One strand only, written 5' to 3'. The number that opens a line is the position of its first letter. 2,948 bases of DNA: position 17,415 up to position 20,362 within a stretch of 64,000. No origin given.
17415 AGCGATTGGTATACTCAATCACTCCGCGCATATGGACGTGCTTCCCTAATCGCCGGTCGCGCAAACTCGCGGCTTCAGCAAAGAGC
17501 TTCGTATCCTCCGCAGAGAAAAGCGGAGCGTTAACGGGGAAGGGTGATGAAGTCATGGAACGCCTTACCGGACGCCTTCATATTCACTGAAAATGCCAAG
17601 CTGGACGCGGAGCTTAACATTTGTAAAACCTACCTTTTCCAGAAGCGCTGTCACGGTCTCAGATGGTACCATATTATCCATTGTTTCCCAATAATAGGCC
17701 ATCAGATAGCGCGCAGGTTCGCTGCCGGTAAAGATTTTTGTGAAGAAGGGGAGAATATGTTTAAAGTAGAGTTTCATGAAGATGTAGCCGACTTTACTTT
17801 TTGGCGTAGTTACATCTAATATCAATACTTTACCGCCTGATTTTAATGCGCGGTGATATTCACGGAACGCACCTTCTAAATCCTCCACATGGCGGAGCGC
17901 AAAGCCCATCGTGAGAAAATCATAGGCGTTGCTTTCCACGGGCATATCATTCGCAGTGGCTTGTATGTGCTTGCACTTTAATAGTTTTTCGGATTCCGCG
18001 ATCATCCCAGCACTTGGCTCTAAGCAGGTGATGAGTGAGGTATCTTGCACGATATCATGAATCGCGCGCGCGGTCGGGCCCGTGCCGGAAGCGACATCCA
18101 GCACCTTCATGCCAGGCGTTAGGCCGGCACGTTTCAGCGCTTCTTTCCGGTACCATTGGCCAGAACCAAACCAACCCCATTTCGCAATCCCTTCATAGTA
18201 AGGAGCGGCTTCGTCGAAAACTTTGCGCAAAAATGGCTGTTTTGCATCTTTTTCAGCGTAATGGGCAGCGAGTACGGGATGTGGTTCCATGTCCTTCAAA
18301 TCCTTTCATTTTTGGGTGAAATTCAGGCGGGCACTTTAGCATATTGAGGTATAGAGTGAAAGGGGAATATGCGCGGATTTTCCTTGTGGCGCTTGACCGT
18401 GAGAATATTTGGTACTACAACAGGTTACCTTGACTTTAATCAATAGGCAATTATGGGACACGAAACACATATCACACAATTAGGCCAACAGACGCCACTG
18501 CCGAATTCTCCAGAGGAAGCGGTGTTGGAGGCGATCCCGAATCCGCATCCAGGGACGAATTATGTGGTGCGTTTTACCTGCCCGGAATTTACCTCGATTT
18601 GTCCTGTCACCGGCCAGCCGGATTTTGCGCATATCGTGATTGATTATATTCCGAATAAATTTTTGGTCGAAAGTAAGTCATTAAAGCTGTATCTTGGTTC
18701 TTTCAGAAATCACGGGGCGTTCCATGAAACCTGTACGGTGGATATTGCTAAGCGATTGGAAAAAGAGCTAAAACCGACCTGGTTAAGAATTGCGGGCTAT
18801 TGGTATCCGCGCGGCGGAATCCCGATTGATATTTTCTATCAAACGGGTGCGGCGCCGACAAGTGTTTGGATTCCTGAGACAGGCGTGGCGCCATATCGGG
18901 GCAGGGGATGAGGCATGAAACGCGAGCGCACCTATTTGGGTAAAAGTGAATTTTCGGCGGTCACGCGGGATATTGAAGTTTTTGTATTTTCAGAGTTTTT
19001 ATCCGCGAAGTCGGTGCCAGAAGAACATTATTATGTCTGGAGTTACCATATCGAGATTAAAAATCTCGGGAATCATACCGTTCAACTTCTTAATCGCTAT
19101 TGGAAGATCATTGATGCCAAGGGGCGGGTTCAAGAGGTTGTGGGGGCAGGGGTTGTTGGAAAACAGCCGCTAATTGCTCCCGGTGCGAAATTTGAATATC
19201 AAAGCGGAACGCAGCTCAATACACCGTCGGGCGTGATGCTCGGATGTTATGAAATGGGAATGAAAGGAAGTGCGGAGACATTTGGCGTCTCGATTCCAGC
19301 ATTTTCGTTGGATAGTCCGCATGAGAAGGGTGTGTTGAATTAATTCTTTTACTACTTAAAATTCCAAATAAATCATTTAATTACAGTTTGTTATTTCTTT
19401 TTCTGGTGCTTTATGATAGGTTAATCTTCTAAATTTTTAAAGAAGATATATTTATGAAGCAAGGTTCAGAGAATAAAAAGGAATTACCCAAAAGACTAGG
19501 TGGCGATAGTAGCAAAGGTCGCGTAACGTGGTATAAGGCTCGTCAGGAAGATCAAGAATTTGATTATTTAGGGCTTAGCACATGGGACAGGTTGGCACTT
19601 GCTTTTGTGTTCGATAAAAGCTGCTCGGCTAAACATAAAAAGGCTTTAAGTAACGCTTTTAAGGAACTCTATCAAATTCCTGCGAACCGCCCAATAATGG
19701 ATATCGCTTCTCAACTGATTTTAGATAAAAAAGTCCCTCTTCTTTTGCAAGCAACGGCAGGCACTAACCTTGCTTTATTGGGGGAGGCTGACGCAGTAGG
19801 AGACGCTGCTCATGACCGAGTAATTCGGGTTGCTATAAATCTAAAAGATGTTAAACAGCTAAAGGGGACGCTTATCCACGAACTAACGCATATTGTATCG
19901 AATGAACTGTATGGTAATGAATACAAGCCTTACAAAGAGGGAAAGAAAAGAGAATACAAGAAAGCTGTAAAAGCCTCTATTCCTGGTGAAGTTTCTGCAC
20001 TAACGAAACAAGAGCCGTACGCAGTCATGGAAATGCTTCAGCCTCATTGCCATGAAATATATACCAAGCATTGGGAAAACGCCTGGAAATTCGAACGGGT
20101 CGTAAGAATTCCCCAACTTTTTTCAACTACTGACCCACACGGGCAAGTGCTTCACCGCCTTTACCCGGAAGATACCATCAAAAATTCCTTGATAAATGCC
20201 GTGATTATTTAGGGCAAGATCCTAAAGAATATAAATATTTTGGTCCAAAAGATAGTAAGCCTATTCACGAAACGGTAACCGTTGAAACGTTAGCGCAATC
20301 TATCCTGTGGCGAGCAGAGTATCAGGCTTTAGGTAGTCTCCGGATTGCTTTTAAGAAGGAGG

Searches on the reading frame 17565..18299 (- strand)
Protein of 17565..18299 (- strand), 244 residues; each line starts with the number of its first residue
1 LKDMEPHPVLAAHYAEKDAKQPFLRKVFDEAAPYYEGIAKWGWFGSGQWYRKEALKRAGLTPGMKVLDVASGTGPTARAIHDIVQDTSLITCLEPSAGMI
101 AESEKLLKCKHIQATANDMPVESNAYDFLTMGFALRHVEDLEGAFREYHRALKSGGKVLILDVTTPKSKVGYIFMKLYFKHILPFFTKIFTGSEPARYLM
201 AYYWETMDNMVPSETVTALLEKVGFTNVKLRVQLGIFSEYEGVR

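Call 16: search_protein_families(library=ncbifam, proteins=[window:17565-18299:-], max_evalue=0.00001)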
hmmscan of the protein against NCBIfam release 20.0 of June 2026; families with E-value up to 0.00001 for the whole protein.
window:17565-18299:- (244 aa): 15 families
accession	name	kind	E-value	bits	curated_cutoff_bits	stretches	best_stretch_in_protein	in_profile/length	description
NF001244.0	PRK00216.1-5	equivalog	5.2e-38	130.7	216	1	18-231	4-221/236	bifunctional demethylmenaquinone methyltransferase/2-methoxy-6-polyprenyl-1,4-benzoquinol methylase UbiE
TIGR01934.1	MenG_MenH_UbiE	subfamily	3.3e-35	121.4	158.35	1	25-231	2-209/223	ubiquinone/menaquinone biosynthesis methyltransferase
NF001243.0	PRK00216.1-4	equivalog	1.6e-28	99.7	235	1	18-232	3-220/237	demethylmenaquinone methyltransferase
TIGR02752.1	MenG_heptapren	equivalog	6.8e-25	87.9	419.85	1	22-232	5-218/231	demethylmenaquinone methyltransferase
NF001242.0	PRK00216.1-3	equivalog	1.2e-22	80.5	351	1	16-232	22-244/258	bifunctional demethylmenaquinone methyltransferase/2-methoxy-6-polyprenyl-1,4-benzoquinol methylase UbiE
NF001240.0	PRK00216.1-1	equivalog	1e-21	77.1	378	1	15-230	16-235/251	bifunctional demethylmenaquinone methyltransferase/2-methoxy-6-polyprenyl-1,4-benzoquinol methylase UbiE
NF001241.0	PRK00216.1-2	equivalog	1.3e-21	77.3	327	1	21-231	10-215/231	demethylmenaquinone methyltransferase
NF052510.1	methyltran_MpqE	exception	2.8e-21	76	335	1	21-232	5-221/234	methyl-plastoquinone biosynthesis methyltransferase MpqE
NF004452.0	PRK05785.1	equivalog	1.7e-15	57.1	207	1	20-203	7-185/228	hypothetical protein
NF045667.1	MTase_DVU1556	equivalog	3.9e-15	55.9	155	1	52-226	12-161/213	DVU_1556 family methyltransferase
NF043040.1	corrin_prot_MT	hypoth_equivalog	1.1e-09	38.1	180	1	26-177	6-164/216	corrinoid protein-associated methyltransferase CpaM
TIGR02072.1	BioC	equivalog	8.1e-08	32.3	184.95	1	63-159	35-131/244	malonyl-ACP O-methyltransferase BioC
NF047649.1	MTase_UXPK_star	exception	6.2e-07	28.7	460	0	60-163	75-184/283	methyltransferase/UXPK-star double selenoprotein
NF041537.1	ArsM_AhpD_UU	exception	1.6e-06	27.1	510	0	60-163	74-183/345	arsenite methyltransferase/AhpD domain selenoprotein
TIGR01983.1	UbiG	equivalog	2.2e-06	27.1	102.95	1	62-187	49-179/228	bifunctional 2-polyprenyl-6-hydroxyphenol methylase/3-demethylubiquinol 3-O-methyltransferase UbiG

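Call 58: search_protein_families(library=pfam, proteins=[window:17565-18299:-], max_evalue=0.001)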
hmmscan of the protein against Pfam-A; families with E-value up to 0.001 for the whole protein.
window:17565-18299:- (244 aa): 7 families
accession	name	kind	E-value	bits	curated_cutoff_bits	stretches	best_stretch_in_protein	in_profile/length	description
PF01209.24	Ubie_methyltran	-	2.3e-28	99.6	20.1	1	20-231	5-219/233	ubiE/COQ5 methyltransferase family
PF08241.18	Methyltransf_11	-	1.6e-16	61.2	21.2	1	67-160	1-95/95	Methyltransferase domain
PF13649.12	Methyltransf_25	-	7e-14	52.7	27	1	66-156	1-97/97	Methyltransferase domain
PF13489.12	Methyltransf_23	-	9.5e-13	48.6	27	1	54-229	12-163/164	Methyltransferase domain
PF08242.18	Methyltransf_12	-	2.2e-09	38.4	30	1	67-157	1-97/98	Methyltransferase domain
PF13847.12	Methyltransf_31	-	3e-08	33.9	27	1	61-164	2-113/145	Methyltransferase domain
PF01135.25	PCMT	-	2.7e-05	24.5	20.3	1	59-113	70-124/210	Protein-L-isoaspartate(D-aspartate) O-methyltransferase (PCMT)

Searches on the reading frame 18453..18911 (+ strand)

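Call 16: search_protein_families(library=ncbifam, proteins=[window:18453-18911:+], max_evalue=0.00001)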
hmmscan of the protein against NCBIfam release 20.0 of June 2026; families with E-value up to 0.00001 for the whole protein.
window:18453-18911:+ (152 aa): 2 families
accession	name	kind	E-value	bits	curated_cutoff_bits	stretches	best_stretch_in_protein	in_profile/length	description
TIGR03139.1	QueF-II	equivalog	6.2e-48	161.4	86.9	1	21-131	2-112/115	preQ(1) synthase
TIGR03138.1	QueF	equivalog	3e-16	59.8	293.45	1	47-126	179-256/275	NADPH-dependent 7-cyano-7-deazaguanine reductase QueF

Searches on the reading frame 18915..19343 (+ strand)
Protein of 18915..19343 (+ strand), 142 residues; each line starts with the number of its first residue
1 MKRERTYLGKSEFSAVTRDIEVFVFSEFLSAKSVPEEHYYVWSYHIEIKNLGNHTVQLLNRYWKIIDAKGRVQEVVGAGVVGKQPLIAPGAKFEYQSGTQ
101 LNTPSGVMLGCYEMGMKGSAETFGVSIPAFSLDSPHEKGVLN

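Call 16: search_protein_families(library=ncbifam, proteins=[window:18915-19343:+], max_evalue=0.00001)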
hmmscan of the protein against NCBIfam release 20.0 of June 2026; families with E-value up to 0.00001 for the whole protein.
window:18915-19343:+ (142 aa): 1 family
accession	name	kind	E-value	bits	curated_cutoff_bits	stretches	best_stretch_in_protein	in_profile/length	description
NF003967.1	PRK05461.1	equivalog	7.4e-44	148.6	106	1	17-136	2-120/123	Co2+/Mg2+ efflux protein ApaG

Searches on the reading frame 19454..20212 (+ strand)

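Call 4: search_protein_families(library=pfam, proteins=[window:19454-20212:+], max_evalue=0.01)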
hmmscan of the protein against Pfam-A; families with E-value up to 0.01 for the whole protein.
window:19454-20212:+ (252 aa): 0 families

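Call 5: search_protein_families(library=ncbifam, proteins=[window:19454-20212:+], max_evalue=0.01)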
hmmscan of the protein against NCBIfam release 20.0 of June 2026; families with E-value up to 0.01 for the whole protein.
window:19454-20212:+ (252 aa): 1 family
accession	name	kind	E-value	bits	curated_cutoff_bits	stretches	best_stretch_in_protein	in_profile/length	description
NF049849.1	HEXXH_WD0702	equivalog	0.0084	15.8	125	0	53-155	4-100/223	WD_0702 family putative metalloprotease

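Call 58: search_protein_families(library=pfam, proteins=[window:19454-20212:+], max_evalue=0.001)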
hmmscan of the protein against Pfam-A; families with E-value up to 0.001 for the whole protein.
window:19454-20212:+ (252 aa): 0 families
